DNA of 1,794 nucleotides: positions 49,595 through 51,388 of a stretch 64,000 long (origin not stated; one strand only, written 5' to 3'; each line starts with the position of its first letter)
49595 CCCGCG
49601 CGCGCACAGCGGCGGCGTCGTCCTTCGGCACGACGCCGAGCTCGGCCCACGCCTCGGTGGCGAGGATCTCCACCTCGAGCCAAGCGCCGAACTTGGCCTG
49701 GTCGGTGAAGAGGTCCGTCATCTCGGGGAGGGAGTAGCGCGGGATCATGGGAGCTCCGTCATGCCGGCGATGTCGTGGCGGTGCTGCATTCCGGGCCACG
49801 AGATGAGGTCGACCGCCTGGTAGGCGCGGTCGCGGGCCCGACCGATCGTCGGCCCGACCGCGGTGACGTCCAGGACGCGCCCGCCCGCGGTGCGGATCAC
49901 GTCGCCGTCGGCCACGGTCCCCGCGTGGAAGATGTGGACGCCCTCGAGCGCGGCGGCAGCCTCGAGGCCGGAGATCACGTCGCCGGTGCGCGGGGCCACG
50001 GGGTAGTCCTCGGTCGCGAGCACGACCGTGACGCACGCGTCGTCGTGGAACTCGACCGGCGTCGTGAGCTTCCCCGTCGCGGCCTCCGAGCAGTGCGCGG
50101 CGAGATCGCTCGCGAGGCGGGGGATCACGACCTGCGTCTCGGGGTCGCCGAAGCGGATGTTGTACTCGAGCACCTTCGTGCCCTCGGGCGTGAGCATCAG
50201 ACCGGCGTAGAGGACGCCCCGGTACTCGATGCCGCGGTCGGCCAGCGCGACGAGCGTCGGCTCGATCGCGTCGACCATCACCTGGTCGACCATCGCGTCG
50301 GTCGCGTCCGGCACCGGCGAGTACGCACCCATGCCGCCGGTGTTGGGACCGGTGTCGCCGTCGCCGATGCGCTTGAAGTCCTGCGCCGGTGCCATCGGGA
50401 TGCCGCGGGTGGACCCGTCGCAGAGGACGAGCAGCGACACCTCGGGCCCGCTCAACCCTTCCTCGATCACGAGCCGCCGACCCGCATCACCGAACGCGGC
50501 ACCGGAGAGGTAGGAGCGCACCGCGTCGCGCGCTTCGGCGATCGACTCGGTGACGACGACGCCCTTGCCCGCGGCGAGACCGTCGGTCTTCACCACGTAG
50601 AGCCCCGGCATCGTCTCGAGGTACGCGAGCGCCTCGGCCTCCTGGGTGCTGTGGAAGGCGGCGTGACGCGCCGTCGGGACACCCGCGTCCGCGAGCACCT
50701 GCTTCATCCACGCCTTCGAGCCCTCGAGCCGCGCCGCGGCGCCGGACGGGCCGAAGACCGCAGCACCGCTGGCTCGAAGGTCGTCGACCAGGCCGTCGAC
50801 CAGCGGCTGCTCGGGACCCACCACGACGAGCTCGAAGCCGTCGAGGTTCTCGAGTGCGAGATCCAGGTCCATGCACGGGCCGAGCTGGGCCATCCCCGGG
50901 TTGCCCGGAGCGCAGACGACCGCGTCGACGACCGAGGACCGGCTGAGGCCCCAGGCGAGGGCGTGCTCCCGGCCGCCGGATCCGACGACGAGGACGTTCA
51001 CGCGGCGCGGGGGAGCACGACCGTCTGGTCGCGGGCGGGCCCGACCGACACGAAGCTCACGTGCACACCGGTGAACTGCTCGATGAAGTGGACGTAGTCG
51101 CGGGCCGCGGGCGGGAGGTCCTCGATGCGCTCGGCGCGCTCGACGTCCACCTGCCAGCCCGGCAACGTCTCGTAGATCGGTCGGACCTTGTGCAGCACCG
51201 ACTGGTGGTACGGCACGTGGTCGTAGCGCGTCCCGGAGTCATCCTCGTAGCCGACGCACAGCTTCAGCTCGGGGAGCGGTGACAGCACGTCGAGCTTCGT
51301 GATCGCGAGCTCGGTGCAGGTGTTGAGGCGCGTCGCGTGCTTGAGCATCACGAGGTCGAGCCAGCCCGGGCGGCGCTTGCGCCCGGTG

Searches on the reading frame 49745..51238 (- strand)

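Call 56: search_protein_families(library=pfam, proteins=[window:49745-51238:-], max_evalue=0.00001)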
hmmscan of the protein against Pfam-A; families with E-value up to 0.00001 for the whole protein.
window:49745-51238:- (497 aa): 3 families
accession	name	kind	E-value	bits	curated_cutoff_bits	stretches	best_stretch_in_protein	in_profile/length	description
PF01071.24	GARS_A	-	2.1e-69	233.7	27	1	173-368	1-194/194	Phosphoribosylglycinamide synthetase, ATP-grasp (A) domain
PF02844.21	GARS_N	-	3.7e-29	101.8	29.5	1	81-172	2-100/100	Phosphoribosylglycinamide synthetase, N domain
PF02843.22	GARS_C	-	4.3e-28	97.9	34.8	1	402-491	1-90/92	Phosphoribosylglycinamide synthetase, C domain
